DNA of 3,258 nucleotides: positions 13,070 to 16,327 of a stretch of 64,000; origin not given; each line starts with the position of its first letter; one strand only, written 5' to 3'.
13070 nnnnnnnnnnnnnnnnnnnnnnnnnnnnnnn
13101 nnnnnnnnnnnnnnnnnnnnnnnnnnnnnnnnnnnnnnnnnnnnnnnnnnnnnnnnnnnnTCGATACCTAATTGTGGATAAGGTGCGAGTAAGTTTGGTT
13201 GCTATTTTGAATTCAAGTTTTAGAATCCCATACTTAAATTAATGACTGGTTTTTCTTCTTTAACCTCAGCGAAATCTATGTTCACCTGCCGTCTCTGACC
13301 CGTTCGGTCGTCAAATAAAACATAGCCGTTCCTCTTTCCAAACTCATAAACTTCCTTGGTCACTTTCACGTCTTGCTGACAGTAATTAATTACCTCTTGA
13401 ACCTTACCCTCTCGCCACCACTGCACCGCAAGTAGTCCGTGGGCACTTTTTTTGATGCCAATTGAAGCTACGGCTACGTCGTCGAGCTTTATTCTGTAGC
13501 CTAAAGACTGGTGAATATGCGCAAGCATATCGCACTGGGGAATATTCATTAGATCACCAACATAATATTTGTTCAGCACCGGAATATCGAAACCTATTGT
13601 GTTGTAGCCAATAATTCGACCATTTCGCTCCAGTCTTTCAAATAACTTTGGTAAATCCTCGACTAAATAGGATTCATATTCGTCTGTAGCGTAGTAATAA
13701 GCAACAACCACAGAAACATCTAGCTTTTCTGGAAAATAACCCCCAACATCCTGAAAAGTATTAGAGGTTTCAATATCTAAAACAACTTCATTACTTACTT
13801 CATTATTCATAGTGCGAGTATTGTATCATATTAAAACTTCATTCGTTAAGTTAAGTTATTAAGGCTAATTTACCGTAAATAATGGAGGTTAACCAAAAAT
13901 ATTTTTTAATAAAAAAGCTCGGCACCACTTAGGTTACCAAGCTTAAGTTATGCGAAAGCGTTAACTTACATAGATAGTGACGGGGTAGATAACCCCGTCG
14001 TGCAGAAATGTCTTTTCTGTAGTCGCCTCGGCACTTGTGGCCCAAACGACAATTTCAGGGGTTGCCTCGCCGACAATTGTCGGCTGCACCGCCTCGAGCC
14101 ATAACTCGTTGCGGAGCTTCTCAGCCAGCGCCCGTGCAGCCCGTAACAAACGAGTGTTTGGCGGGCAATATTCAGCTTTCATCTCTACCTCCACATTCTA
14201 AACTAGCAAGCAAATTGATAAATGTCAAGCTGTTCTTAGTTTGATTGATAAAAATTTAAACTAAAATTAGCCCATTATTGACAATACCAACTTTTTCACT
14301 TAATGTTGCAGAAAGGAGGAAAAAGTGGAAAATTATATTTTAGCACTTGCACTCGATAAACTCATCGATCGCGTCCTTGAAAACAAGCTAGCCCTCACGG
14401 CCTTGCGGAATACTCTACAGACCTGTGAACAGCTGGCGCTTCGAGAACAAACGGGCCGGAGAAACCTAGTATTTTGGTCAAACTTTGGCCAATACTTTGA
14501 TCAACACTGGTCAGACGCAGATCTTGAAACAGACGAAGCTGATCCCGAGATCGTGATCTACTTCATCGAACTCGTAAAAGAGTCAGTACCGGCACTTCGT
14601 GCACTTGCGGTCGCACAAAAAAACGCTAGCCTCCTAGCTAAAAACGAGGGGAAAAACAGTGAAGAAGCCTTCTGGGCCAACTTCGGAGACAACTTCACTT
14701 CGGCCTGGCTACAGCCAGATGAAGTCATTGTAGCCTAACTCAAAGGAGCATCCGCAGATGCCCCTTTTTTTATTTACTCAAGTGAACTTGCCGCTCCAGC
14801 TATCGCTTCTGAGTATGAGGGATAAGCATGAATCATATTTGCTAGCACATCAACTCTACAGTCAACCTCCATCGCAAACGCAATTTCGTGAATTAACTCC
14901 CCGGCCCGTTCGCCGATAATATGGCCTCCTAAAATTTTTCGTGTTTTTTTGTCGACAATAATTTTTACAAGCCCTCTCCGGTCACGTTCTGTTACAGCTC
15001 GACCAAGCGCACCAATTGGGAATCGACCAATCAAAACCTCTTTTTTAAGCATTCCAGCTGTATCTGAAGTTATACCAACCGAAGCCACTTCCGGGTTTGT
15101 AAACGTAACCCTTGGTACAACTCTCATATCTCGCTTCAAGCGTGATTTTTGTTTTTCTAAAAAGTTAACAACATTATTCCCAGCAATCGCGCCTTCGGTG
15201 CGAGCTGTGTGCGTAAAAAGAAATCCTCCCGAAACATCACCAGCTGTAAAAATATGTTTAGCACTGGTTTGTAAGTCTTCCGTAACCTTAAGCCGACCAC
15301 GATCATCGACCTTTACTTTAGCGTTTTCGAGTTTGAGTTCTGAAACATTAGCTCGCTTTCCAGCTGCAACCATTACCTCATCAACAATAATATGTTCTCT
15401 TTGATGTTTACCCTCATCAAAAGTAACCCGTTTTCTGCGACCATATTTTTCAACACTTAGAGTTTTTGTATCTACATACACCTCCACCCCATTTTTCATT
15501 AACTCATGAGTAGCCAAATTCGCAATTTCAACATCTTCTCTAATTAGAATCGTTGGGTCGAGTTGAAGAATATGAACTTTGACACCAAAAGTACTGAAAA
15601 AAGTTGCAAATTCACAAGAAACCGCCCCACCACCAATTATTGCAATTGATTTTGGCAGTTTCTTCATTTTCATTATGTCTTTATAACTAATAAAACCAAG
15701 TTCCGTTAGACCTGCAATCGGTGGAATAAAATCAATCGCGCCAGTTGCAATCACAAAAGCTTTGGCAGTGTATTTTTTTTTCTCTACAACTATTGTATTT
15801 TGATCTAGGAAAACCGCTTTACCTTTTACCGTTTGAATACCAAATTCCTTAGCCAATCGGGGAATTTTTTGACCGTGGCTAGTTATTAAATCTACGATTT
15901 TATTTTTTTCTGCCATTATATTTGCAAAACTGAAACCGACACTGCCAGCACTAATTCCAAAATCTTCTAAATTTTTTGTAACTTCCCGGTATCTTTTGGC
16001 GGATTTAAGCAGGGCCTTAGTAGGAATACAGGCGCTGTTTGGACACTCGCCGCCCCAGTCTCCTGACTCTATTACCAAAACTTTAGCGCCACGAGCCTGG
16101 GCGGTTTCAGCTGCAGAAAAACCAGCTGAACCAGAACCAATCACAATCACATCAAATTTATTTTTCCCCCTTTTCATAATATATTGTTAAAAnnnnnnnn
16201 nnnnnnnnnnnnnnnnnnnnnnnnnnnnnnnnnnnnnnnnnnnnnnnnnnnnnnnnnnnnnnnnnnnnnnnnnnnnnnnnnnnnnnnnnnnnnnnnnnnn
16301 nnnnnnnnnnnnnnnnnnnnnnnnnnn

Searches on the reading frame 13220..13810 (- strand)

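Call 5: search_protein_families(library=pfam, proteins=[window:13220-13810:-], max_evalue=0.001)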
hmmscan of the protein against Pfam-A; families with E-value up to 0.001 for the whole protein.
window:13220-13810:- (196 aa): 2 families
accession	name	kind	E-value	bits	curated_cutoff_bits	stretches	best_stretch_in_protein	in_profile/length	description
PF13482.12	RNase_H_2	-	2.6e-08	34.4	22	1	11-156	3-162/165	RNase_H superfamily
PF10108.15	DNA_pol_B_exo2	-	3.4e-07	30.6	24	0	104-153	118-168/213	Predicted 3'-5' exonuclease related to the exonuclease domain of PolB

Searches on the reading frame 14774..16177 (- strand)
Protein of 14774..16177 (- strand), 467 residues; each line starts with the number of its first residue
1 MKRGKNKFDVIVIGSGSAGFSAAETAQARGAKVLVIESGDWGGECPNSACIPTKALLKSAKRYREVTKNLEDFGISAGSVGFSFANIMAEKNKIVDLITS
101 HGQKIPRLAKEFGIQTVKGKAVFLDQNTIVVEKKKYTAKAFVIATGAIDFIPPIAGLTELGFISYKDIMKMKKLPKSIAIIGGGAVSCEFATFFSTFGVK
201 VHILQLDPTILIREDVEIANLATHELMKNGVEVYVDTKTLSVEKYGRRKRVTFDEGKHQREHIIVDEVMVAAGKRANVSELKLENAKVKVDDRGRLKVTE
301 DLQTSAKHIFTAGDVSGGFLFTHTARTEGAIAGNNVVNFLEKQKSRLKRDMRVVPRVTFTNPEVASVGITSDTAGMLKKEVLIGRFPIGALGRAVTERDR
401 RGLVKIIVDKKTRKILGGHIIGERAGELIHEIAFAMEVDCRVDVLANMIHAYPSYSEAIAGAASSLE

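Call 5: search_protein_families(library=pfam, proteins=[window:14774-16177:-], max_evalue=0.001)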
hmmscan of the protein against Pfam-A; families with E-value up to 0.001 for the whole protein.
window:14774-16177:- (467 aa): 16 families
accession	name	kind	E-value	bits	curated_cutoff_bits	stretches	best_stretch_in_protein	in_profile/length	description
PF07992.20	Pyr_redox_2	-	2e-59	201.8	26.1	1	8-329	1-291/291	Pyridine nucleotide-disulphide oxidoreductase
PF02852.28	Pyr_redox_dim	-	2.5e-33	115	25.3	1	354-462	1-109/110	Pyridine nucleotide-disulphide oxidoreductase, dimerisation domain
PF00070.33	Pyr_redox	-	2.1e-19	70.3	22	1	178-253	2-79/82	Pyridine nucleotide-disulphide oxidoreductase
PF13738.12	Pyr_redox_3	-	7.7e-13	48.8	30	1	127-313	114-305/305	Pyridine nucleotide-disulphide oxidoreductase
PF12831.13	FAD_oxidored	-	2.3e-09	37.5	27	1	9-52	1-45/416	FAD dependent oxidoreductase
PF01266.30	DAO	-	3e-08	34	27.9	1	9-43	1-35/353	FAD dependent oxidoreductase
PF01134.28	GIDA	-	9.7e-08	31.9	22.1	1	9-147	1-150/391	Glucose inhibited division protein A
PF13450.12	NAD_binding_8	-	8.4e-07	29.6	21.9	1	12-43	1-33/68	NAD(P)-binding Rossmann-like domain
PF00890.30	FAD_binding_2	-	8.8e-07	28.9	20.4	1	9-40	1-32/414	FAD binding domain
PF01262.27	AlaDh_PNT_C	-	8e-06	25.9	23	0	7-39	28-60/214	Alanine dehydrogenase/PNT, C-terminal domain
PF03486.20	HI0933_like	-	1.2e-05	25.3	50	1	9-40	2-33/244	HI0933-like protein Rossmann domain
PF01494.25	FAD_binding_3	-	0.00017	21.4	22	0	8-41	2-35/349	FAD binding domain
PF05834.18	Lycopene_cycl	-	0.00033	20.3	23.4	0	9-40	1-34/380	Lycopene cyclase protein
PF01946.23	Thi4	-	0.00071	19.3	26.2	0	8-38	18-49/235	Thi4 family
PF02737.24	3HCDH_N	-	0.00086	19.7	22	0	178-225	2-49/180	3-hydroxyacyl-CoA dehydrogenase, NAD binding domain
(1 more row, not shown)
